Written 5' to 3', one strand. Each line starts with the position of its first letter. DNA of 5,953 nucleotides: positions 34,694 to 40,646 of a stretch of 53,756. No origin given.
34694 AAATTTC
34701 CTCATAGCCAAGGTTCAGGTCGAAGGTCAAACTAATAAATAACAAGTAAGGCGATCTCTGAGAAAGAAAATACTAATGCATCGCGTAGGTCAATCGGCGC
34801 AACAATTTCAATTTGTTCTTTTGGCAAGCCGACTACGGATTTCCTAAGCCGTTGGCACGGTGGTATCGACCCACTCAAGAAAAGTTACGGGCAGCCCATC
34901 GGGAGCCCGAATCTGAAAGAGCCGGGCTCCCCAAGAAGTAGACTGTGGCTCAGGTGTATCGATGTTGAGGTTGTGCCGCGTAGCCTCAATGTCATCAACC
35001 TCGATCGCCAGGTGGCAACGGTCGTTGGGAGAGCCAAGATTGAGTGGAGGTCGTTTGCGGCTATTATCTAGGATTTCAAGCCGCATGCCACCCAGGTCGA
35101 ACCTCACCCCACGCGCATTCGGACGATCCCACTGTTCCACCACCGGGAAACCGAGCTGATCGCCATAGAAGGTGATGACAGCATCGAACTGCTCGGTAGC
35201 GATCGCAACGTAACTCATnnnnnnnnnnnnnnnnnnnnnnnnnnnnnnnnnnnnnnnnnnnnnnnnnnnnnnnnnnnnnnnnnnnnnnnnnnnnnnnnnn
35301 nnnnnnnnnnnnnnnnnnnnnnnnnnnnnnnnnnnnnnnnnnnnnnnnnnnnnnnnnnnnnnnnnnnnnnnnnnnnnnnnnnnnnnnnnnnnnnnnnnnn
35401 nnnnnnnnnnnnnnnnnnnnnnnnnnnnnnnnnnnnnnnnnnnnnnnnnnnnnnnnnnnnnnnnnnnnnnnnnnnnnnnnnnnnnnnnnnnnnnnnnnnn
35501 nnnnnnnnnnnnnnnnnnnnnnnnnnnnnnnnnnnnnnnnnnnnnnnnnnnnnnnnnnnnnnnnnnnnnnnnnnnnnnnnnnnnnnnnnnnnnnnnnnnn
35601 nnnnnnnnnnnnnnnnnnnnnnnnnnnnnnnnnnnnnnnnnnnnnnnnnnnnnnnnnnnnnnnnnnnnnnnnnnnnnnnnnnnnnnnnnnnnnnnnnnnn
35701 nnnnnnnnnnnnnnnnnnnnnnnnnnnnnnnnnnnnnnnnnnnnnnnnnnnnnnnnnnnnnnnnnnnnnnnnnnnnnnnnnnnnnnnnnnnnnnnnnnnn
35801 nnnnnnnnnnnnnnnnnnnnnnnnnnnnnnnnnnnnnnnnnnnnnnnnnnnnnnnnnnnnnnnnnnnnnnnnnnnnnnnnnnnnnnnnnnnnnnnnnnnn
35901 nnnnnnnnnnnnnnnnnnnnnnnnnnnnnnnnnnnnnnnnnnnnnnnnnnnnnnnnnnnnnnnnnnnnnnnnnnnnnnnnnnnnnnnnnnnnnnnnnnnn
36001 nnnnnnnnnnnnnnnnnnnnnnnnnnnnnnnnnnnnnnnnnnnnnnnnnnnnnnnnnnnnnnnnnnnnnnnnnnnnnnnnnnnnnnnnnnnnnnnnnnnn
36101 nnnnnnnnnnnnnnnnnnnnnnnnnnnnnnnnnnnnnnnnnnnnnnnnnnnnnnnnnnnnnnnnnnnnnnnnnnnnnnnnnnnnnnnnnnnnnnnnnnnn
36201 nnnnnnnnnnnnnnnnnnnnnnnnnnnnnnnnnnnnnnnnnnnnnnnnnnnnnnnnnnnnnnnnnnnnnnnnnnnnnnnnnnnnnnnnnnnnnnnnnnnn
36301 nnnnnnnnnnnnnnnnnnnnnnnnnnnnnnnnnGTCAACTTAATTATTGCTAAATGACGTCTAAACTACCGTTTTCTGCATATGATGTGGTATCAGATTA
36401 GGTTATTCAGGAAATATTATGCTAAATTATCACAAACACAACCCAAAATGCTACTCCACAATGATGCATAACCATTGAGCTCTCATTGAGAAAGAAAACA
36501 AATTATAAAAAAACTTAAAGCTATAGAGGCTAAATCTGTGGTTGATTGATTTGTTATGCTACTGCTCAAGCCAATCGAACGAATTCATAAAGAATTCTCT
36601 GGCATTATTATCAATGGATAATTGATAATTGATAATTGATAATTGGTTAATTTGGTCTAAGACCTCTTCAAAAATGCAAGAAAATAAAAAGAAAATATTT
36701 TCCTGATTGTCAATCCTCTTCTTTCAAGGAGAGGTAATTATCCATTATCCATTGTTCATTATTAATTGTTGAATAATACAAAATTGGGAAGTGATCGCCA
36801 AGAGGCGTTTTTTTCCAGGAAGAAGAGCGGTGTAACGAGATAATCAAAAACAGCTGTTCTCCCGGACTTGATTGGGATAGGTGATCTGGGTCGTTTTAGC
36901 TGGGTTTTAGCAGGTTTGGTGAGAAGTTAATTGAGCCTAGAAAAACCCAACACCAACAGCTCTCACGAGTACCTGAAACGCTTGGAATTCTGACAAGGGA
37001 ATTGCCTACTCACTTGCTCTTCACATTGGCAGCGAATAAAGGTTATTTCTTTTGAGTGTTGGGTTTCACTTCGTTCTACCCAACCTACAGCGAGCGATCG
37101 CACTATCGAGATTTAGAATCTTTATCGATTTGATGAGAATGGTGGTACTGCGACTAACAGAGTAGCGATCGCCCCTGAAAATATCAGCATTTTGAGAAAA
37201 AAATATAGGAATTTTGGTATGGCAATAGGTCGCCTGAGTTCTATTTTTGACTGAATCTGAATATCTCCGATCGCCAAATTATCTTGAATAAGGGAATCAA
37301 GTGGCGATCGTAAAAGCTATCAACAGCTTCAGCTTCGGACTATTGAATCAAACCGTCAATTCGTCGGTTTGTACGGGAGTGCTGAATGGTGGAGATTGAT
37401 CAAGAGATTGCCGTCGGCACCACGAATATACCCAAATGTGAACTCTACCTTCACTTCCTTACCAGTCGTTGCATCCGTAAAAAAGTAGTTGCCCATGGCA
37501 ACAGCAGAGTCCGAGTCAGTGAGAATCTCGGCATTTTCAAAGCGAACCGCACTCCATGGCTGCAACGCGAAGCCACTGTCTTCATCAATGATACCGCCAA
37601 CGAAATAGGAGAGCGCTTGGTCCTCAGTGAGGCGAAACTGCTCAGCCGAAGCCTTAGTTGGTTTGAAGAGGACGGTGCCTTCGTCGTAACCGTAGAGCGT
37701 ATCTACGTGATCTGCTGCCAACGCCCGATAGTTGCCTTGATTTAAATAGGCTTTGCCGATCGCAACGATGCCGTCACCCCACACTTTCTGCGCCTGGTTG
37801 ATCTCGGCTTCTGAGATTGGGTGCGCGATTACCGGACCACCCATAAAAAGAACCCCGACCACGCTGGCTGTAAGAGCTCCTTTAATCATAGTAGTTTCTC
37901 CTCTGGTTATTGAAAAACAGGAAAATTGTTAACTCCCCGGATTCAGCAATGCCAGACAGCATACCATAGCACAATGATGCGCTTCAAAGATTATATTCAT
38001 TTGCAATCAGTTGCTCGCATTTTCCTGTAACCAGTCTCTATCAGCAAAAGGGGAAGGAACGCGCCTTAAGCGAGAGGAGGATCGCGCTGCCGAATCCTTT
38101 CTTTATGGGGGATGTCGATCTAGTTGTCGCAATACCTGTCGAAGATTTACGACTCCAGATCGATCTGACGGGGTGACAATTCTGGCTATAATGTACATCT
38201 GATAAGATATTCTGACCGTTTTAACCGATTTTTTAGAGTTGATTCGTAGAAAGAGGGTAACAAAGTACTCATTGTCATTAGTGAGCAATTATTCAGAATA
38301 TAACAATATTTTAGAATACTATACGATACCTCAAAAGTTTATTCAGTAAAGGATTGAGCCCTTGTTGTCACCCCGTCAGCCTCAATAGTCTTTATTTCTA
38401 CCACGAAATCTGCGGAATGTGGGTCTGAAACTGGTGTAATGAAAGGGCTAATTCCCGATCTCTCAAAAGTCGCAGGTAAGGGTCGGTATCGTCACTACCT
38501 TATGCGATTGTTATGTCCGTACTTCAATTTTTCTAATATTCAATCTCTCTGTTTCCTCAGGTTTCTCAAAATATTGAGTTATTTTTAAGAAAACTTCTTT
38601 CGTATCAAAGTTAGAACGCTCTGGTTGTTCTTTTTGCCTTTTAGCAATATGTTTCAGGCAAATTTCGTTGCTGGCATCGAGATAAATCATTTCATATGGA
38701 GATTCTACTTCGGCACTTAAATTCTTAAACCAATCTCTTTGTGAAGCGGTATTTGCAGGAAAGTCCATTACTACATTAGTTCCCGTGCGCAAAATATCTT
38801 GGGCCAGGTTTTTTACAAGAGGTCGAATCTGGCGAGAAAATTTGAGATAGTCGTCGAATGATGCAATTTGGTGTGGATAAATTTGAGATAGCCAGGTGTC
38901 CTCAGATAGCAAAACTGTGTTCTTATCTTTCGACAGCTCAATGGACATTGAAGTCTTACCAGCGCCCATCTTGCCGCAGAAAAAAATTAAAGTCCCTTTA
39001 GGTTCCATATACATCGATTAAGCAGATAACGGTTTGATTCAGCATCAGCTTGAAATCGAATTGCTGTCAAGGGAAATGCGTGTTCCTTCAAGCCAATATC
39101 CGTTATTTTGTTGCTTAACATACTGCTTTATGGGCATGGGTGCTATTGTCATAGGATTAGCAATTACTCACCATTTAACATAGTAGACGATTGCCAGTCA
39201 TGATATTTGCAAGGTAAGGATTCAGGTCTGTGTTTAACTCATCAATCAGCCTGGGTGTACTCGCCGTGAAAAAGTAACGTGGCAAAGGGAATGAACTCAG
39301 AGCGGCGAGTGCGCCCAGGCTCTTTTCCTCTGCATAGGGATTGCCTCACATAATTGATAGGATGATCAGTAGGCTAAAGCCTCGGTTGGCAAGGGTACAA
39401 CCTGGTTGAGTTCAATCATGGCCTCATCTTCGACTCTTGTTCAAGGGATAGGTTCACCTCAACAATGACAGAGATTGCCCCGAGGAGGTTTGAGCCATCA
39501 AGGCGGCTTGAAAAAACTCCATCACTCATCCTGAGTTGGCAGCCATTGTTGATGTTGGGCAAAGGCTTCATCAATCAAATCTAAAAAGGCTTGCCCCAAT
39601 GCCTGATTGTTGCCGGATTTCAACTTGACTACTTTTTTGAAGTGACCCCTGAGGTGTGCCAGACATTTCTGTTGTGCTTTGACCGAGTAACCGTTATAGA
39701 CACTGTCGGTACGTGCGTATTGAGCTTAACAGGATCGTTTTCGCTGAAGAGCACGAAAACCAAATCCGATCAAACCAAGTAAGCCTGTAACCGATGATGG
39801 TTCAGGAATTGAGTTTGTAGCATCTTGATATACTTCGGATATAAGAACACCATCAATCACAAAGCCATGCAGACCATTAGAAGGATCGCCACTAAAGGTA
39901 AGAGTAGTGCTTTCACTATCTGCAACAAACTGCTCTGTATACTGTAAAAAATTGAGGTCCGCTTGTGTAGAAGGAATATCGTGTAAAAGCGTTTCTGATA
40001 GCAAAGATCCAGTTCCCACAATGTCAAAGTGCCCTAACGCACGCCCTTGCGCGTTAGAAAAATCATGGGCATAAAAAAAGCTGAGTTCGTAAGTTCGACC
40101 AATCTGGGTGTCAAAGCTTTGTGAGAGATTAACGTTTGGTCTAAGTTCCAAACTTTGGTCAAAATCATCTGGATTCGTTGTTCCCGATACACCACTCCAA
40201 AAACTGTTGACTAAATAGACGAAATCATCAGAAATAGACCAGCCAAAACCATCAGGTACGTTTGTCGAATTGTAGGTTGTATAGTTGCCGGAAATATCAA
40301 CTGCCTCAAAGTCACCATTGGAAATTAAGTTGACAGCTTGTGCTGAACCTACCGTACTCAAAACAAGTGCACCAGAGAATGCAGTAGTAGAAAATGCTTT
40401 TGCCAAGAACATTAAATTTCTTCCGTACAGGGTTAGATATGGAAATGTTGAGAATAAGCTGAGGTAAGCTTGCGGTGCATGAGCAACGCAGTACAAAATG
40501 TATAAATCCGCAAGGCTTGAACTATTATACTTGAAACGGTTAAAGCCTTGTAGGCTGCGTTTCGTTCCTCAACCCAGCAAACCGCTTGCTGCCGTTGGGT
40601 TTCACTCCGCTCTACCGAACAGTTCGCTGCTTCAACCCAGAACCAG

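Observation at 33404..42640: MoxR-AAA / VWA operon torn apart by a ~6-kb segment flanked by 40-bp direct repeats that duplicate the VWA start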

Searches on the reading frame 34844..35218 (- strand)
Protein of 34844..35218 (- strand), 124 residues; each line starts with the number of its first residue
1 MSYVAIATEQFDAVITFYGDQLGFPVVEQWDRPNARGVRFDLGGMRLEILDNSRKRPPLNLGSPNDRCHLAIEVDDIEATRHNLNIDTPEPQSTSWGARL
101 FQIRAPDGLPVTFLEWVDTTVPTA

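Call 6: search_protein_families(library=pfam, proteins=[window:34844-35218:-], max_evalue=0.01)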
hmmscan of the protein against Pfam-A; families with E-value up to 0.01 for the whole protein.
window:34844-35218:- (124 aa): 4 families
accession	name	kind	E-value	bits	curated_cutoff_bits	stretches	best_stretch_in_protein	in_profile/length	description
PF00903.31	Glyoxalase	-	3.1e-11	44.1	20.6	1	3-111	4-119/121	Glyoxalase/Bleomycin resistance protein/Dioxygenase superfamily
PF18029.7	Glyoxalase_6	-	3.7e-05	24.8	23.6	1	4-83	2-75/106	Glyoxalase-like domain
PF13669.12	Glyoxalase_4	-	0.0014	19.3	27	1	4-83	3-85/109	Glyoxalase/Bleomycin resistance protein/Dioxygenase superfamily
PF22658.2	YycE-like_N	-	0.0034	17.7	27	1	4-30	3-29/52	YycE-like N-terminal domain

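Call 32: search_protein_families(library=ncbifam, max_evalue=0.001, proteins=[window:34844-35218:-])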
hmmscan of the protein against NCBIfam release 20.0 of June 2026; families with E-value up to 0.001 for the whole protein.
window:34844-35218:- (124 aa): 2 families
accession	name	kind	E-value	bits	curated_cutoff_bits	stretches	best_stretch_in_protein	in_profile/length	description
NF050075.1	SMU1112c_YaeR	equivalog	7.3e-08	32.7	140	1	3-113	6-123/125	SMU1112c/YaeR family gloxylase I-like metalloprotein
TIGR03081.1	metmalonyl_epim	equivalog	3.3e-06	27.7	114.95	1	2-85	3-92/129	methylmalonyl-CoA epimerase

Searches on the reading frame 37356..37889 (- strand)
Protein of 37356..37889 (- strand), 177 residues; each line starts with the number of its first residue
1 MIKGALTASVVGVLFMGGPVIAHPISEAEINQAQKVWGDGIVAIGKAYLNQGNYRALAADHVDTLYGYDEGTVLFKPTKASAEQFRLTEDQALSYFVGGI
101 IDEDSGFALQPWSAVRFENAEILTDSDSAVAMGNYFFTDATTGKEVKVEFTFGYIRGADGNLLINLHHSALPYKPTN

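Call 6: search_protein_families(library=pfam, proteins=[window:37356-37889:-], max_evalue=0.01)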
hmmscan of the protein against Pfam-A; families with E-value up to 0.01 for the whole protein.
window:37356-37889:- (177 aa): 0 families

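Call 31: search_protein_families(library=padloc, max_evalue=0.001, proteins=[window:37356-37889:-])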
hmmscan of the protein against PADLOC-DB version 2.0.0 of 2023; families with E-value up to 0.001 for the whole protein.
window:37356-37889:- (177 aa): 0 families

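Call 32: search_protein_families(library=ncbifam, max_evalue=0.001, proteins=[window:37356-37889:-])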
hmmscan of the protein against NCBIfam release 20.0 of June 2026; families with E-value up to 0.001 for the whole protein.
window:37356-37889:- (177 aa): 1 family
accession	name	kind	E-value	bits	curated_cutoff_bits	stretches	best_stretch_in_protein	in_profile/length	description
NF047901.1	MetIndCarbAnhdr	equivalog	2.1e-36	125.2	350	1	10-174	36-204/205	metal-independent carbonic anhydrase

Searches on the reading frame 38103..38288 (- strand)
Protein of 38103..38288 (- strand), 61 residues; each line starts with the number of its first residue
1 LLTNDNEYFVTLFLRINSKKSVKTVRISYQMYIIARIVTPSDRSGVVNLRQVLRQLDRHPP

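Call 58: search_protein_families(library=pfam, max_evalue=0.01, proteins=[window:38103-38288:-])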
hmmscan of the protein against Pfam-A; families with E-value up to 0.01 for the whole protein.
window:38103-38288:- (61 aa): 0 families

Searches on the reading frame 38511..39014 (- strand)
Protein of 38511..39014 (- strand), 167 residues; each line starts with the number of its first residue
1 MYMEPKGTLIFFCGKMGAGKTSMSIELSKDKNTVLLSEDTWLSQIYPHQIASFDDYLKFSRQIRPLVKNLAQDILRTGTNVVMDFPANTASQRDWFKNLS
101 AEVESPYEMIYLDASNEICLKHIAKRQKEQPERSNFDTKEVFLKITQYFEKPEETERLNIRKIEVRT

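Call 6: search_protein_families(library=pfam, proteins=[window:38511-39014:-], max_evalue=0.01)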
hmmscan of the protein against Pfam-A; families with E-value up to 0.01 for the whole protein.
window:38511-39014:- (167 aa): 10 families
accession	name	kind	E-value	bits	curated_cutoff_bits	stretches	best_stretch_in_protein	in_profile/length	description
PF13671.12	AAA_33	-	1.1e-23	84.5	27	1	9-152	1-143/143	AAA domain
PF13238.12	AAA_18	-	3.7e-10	40.8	29.4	1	10-141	1-126/128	AAA domain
PF06414.18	Zeta_toxin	-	5.9e-07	29.6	22.3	1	8-133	17-152/199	Zeta toxin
PF08433.16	KTI12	-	6.7e-07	29.5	22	1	9-157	3-145/271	Chromatin associated protein KTI12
PF01712.25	dNK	-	1.6e-05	25.2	27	1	92-130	109-147/203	Deoxynucleoside kinase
PF01583.26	APS_kinase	-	0.00025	21.6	21.1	1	6-155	1-147/152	Adenylylsulphate kinase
PF13207.12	AAA_17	-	0.00088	20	27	1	14-135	2-131/136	AAA domain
PF02223.23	Thymidylate_kin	-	0.0013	18.9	27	1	93-160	104-171/185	Thymidylate kinase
PF13479.12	AAA_24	-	0.0024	18.2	27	1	10-148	5-109/195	AAA domain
PF01202.28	SKI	-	0.0043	17.6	22.1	1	16-140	1-118/159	Shikimate kinase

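Call 20: find_encoding_contigs(protein=window:38511-39014:-, flank=10000, max_places=10)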
Protein window:38511-39014:- (167 aa): no gene with exactly this product is on record in the collection.

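Call 31: search_protein_families(library=padloc, max_evalue=0.001, proteins=[window:38511-39014:-])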
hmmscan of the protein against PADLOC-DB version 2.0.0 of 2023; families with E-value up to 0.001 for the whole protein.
window:38511-39014:- (167 aa): 1 family
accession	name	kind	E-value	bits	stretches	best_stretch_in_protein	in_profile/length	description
PDLC02911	VakA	-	0.00042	18.9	1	10-133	5-117/163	-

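Call 32: search_protein_families(library=ncbifam, max_evalue=0.001, proteins=[window:38511-39014:-])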
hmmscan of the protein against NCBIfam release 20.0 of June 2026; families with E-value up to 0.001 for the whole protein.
window:38511-39014:- (167 aa): 6 families
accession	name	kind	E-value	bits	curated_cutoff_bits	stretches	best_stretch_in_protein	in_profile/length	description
TIGR03574.1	selen_PSTK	equivalog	1.3e-08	34.6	290.5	1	9-163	1-146/249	L-seryl-tRNA(Sec) kinase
TIGR01359.1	UMP_CMP_kin_fam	subfamily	8.2e-05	22.6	207.6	1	68-144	66-142/185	UMP-CMP kinase family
NF010555.0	PRK13949.1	equivalog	0.00016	21.8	180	1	10-152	4-140/175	shikimate kinase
NF004629.0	PRK05973.1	equivalog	0.00026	20.1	156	0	87-133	102-148/237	DNA helicase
TIGR00041.1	DTMP_kinase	equivalog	0.00041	20.1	83.25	0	92-154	113-175/196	dTMP kinase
TIGR00174.1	miaA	equivalog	0.00062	19.1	148.65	0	9-46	1-36/288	tRNA (adenosine(37)-N6)-dimethylallyltransferase MiaA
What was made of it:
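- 38511..39014 (-): AAA_33 / zeta-toxin-like P-loop kinase cassette. Calls 6, 31, 32.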

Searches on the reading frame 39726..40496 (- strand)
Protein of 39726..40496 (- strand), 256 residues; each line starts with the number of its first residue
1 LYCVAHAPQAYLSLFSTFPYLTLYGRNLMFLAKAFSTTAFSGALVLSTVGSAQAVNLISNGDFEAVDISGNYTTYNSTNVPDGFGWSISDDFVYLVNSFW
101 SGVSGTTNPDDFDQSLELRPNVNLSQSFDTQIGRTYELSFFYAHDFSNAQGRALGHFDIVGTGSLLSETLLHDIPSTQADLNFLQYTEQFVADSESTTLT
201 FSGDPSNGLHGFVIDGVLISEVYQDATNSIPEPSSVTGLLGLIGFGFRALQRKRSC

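Call 6: search_protein_families(library=pfam, proteins=[window:39726-40496:-], max_evalue=0.01)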
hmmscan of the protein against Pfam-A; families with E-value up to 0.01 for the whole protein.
window:39726-40496:- (256 aa): 1 family
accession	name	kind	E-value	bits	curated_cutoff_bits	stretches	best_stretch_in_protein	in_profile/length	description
PF04862.18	DUF642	-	4.8e-07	30.1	27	1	56-219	1-156/157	Protein of unknown function (DUF642)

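Call 31: search_protein_families(library=padloc, max_evalue=0.001, proteins=[window:39726-40496:-])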
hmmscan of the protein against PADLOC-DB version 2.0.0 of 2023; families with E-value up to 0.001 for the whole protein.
window:39726-40496:- (256 aa): 0 families

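Call 32: search_protein_families(library=ncbifam, max_evalue=0.001, proteins=[window:39726-40496:-])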
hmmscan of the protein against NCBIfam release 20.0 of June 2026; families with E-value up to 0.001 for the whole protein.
window:39726-40496:- (256 aa): 1 family
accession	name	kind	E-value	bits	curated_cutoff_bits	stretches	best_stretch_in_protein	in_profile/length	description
TIGR04362.1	choice_anch_C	subfamily_domain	3.5e-17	63.1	120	1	56-218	1-156/157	choice-of-anchor C family protein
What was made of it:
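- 39726..40496 (-): DUF642 / choice-of-anchor C protein with PEP-CTERM tail (cargo). Calls 6, 32.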
